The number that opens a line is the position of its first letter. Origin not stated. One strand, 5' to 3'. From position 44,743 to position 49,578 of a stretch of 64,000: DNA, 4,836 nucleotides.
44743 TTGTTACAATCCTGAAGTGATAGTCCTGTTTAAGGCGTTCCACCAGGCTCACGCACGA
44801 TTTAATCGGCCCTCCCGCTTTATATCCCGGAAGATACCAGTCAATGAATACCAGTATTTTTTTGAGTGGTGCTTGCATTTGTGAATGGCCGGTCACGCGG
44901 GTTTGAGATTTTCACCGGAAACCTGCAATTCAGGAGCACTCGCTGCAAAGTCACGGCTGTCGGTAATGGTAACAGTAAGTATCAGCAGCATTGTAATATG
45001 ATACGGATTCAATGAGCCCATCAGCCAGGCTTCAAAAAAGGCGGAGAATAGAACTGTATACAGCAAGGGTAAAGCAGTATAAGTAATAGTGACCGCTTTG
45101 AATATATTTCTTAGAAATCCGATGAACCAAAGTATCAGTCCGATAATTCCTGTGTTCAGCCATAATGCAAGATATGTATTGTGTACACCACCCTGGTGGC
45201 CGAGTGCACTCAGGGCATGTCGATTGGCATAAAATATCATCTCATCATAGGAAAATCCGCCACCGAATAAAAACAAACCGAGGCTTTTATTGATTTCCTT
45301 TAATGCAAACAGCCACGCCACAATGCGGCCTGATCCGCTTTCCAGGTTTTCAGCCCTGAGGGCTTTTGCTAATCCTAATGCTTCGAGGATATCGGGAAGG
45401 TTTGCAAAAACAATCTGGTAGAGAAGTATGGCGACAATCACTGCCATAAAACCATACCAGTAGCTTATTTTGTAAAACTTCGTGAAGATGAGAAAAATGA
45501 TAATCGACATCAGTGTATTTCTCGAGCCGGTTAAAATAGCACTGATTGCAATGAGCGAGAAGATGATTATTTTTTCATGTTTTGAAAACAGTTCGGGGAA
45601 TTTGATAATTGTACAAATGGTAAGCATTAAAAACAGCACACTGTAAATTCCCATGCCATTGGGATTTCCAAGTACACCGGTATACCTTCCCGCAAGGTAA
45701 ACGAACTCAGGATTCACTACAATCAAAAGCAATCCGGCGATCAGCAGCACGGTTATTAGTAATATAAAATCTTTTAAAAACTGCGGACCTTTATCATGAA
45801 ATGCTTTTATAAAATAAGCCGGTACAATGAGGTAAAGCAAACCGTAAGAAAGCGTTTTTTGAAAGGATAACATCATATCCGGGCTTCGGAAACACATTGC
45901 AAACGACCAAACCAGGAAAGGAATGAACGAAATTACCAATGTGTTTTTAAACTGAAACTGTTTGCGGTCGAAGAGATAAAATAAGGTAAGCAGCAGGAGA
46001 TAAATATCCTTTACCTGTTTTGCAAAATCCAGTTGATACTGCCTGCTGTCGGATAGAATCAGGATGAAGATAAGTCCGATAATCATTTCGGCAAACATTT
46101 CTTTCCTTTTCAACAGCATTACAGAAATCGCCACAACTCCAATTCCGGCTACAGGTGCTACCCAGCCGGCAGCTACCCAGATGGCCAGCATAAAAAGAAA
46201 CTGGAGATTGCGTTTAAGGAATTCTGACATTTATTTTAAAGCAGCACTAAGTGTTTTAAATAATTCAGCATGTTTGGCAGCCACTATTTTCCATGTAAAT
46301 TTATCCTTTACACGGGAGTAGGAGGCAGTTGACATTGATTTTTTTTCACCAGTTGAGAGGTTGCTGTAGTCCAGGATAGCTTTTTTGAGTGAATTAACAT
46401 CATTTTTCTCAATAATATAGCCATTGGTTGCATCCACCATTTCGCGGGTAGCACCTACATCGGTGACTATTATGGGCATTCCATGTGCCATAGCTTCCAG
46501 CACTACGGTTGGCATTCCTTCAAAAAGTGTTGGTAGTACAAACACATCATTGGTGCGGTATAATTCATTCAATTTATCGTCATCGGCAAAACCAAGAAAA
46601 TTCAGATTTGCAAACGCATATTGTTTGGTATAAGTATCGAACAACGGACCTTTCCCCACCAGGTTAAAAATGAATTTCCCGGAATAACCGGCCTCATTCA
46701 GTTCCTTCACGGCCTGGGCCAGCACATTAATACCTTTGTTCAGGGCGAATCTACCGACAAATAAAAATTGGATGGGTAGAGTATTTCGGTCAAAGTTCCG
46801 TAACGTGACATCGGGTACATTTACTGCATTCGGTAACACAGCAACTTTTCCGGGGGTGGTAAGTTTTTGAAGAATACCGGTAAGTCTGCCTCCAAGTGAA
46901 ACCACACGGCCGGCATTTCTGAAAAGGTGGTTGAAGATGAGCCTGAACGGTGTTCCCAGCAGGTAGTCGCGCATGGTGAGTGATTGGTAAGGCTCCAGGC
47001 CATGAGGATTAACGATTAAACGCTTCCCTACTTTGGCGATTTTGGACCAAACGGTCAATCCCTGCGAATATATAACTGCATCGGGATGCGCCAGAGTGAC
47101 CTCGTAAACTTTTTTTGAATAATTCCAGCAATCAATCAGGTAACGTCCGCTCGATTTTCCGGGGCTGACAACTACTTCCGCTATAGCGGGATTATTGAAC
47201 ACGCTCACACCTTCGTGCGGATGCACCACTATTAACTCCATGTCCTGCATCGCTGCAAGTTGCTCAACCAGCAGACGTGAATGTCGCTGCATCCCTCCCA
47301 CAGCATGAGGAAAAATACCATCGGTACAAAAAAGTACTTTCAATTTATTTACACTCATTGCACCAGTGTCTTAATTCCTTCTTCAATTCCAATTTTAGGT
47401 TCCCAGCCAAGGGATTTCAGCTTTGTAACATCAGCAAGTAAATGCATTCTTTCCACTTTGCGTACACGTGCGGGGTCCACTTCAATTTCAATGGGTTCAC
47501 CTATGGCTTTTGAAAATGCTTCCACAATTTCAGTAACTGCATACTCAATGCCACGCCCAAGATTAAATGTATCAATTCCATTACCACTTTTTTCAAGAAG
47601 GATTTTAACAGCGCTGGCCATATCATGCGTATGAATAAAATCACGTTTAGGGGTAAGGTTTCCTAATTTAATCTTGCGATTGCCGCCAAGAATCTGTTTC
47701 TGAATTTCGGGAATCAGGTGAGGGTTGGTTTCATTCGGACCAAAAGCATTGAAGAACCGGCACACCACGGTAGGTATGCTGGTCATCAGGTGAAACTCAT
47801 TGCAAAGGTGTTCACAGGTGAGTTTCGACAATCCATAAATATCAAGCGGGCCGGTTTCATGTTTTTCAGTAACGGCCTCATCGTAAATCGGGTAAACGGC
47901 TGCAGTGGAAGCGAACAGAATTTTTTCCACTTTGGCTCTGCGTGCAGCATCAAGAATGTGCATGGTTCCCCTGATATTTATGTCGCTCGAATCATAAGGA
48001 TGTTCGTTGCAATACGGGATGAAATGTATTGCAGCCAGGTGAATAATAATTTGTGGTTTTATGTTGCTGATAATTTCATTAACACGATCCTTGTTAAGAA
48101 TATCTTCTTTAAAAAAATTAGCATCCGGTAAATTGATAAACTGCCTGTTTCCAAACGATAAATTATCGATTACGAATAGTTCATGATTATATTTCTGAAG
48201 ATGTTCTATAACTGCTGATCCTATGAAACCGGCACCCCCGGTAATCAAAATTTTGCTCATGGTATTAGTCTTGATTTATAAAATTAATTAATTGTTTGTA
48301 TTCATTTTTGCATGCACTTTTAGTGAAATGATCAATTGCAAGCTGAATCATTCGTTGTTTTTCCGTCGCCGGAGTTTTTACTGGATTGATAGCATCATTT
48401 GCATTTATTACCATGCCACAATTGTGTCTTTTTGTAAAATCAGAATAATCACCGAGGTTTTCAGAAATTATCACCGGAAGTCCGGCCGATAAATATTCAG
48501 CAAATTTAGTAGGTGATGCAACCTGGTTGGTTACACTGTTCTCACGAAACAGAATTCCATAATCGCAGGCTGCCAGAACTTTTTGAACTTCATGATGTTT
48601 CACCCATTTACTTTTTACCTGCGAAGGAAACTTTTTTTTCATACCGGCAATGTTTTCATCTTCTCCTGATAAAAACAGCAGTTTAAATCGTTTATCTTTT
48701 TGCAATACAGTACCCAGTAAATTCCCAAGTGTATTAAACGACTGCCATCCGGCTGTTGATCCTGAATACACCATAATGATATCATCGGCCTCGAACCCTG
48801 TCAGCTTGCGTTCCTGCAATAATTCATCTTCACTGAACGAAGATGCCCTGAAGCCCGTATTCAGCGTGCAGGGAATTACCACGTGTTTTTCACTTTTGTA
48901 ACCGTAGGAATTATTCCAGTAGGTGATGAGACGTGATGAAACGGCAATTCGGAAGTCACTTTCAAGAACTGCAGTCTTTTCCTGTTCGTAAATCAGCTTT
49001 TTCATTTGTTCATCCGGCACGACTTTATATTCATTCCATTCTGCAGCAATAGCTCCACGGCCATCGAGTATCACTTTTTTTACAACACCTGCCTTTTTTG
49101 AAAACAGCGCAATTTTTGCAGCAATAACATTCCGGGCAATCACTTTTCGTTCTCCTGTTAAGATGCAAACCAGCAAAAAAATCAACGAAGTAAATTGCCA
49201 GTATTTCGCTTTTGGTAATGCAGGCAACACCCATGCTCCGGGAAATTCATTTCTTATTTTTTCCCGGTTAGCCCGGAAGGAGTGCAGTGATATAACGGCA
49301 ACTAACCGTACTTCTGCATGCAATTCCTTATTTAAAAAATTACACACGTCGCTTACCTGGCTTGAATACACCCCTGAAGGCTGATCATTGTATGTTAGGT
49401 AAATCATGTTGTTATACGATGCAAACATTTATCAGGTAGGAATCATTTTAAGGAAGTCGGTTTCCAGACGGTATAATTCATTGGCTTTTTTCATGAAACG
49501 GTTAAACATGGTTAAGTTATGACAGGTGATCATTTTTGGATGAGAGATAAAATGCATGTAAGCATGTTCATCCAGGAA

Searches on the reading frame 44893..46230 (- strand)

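Call 20: search_protein_families(library=pfam, proteins=[window:44893-46230:-], max_evalue=0.0001)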
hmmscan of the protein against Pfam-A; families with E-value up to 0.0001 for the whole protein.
window:44893-46230:- (445 aa): 1 family
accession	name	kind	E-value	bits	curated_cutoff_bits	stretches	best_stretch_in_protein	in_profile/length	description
PF04932.20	Wzy_C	-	1.2e-11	45.1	31.7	1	223-369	2-149/149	O-Antigen ligase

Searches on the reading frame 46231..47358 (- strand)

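Call 20: search_protein_families(library=pfam, proteins=[window:46231-47358:-], max_evalue=0.0001)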
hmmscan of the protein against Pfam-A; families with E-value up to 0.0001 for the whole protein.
window:46231-47358:- (375 aa): 4 families
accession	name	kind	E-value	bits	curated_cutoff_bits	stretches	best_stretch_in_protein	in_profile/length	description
PF13692.12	Glyco_trans_1_4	-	1.4e-30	106.9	27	1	197-330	3-138/142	Glycosyl transferases group 1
PF00534.26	Glycos_transf_1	-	2.9e-29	102.2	26.4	1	195-339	15-162/172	Glycosyl transferases group 1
PF13439.12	Glyco_transf_4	-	2.3e-10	41.2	28.5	1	20-180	1-167/170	Glycosyltransferase Family 4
PF20706.3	GT4-conflict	-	1.1e-09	38.2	26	1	144-300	142-312/385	Family 4 Glycosyltransferase in conflict systems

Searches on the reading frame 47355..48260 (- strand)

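Call 20: search_protein_families(library=pfam, proteins=[window:47355-48260:-], max_evalue=0.0001)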
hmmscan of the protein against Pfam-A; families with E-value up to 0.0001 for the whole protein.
window:47355-48260:- (301 aa): 8 families
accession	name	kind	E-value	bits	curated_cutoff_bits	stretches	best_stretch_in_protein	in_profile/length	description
PF16363.11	GDP_Man_Dehyd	-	1e-53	183.4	27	1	5-298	1-331/332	GDP-mannose 4,6 dehydratase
PF01370.27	Epimerase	-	3.3e-53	181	20.9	1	4-235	1-240/240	NAD dependent epimerase/dehydratase family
PF02719.21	Polysacc_synt_2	-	1.8e-21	77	20.2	1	4-273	1-270/293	Polysaccharide biosynthesis protein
PF04321.23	RmlD_sub_bind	-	1.4e-19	70.7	27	1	3-155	2-138/287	RmlD substrate binding domain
PF01073.25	3Beta_HSD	-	1.6e-18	67.2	22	1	5-217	1-224/280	3-beta hydroxysteroid dehydrogenase/isomerase family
PF07993.18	NAD_binding_4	-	1.7e-09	37.7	20.1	1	56-169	78-204/258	Male sterility protein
PF05368.20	NmrA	-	7.1e-08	32.8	27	1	2-265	3-246/298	NmrA-like family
PF13460.12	NAD_binding_10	-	8.5e-05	22.9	27.2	0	8-124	1-103/184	NAD(P)H-binding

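Call 43: search_protein_families(library=ncbifam, proteins=[window:47355-48260:-], max_evalue=0.00001)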
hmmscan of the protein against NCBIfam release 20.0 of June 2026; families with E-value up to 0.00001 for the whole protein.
window:47355-48260:- (301 aa): 27 families (the best 25 are shown)
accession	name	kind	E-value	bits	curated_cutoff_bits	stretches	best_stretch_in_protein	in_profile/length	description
TIGR01179.1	galE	equivalog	3.4e-51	174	262.3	1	3-294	1-316/332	UDP-glucose 4-epimerase GalE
TIGR04180.1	EDH_00030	hypoth_equivalog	5.2e-48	163.6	475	1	4-289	1-295/297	NAD-dependent 4,6-dehydratase LegB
TIGR01181.1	dTDP_gluc_dehyt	equivalog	8.1e-41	140.1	365.1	1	3-301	1-309/321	dTDP-glucose 4,6-dehydratase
TIGR02197.1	heptose_epim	equivalog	5.5e-36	124.3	274.6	1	4-300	1-310/316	ADP-glyceromanno-heptose 6-epimerase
NF007956.0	PRK10675.1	subfamily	6.4e-31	107.7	394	1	3-286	2-312/338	UDP-glucose 4-epimerase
NF047922.1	GDPFucSynFcl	equivalog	5.6e-24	85.1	500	1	2-298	3-296/308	GDP-L-fucose synthase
NF007582.0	PRK10217.1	equivalog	4.7e-23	81.8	698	1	1-254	1-271/355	dTDP-glucose 4,6-dehydratase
NF007490.0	PRK10084.1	subfamily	7.3e-23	81.1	649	1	3-298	2-329/361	dTDP-glucose 4,6-dehydratase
NF008360.0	PRK11150.1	equivalog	1e-20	74.2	452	1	4-296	2-299/310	ADP-glyceromanno-heptose 6-epimerase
TIGR02622.1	CDP_4_6_dhtase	equivalog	1e-18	67.6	278.45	1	3-300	6-327/352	CDP-glucose 4,6-dehydratase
NF043036.1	ErythonDh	equivalog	2.2e-16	60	325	1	3-168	2-175/321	D-erythronate dehydrogenase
TIGR01214.1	rmlD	equivalog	3e-15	56.1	224.05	1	3-155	1-137/285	dTDP-4-dehydrorhamnose reductase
NF011728.1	PRK15181.1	equivalog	3.5e-15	55.8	760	1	3-298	17-332/348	Vi polysaccharide biosynthesis UDP-N-acetylglucosaminuronic acid C-4 epimerase TviC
NF042423.1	oxyalk_red_Shew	equivalog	2.6e-14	53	580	1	2-192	9-192/331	2-alkyl-3-oxoalkanoate reductase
TIGR03589.1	PseB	equivalog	5.6e-14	51.8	407.75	1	3-225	6-218/324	UDP-N-acetylglucosamine 4,6-dehydratase (inverting)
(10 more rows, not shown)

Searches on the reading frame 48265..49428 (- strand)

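Call 20: search_protein_families(library=pfam, proteins=[window:48265-49428:-], max_evalue=0.0001)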
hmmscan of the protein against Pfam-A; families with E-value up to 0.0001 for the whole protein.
window:48265-49428:- (387 aa): 0 families

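Call 43: search_protein_families(library=ncbifam, proteins=[window:48265-49428:-], max_evalue=0.00001)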
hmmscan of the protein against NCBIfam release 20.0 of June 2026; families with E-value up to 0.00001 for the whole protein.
window:48265-49428:- (387 aa): 2 families
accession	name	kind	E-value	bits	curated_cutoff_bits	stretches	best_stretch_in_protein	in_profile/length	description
TIGR04157.1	glyco_rSAM_CFB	subfamily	4.5e-07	29.2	400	1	144-378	157-386/406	TIGR04157 family glycosyltransferase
NF047676.1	TeichurnBiosyTuaH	equivalog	5.2e-07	28.9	550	1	118-326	120-322/384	teichuronic acid biosynthesis protein TuaH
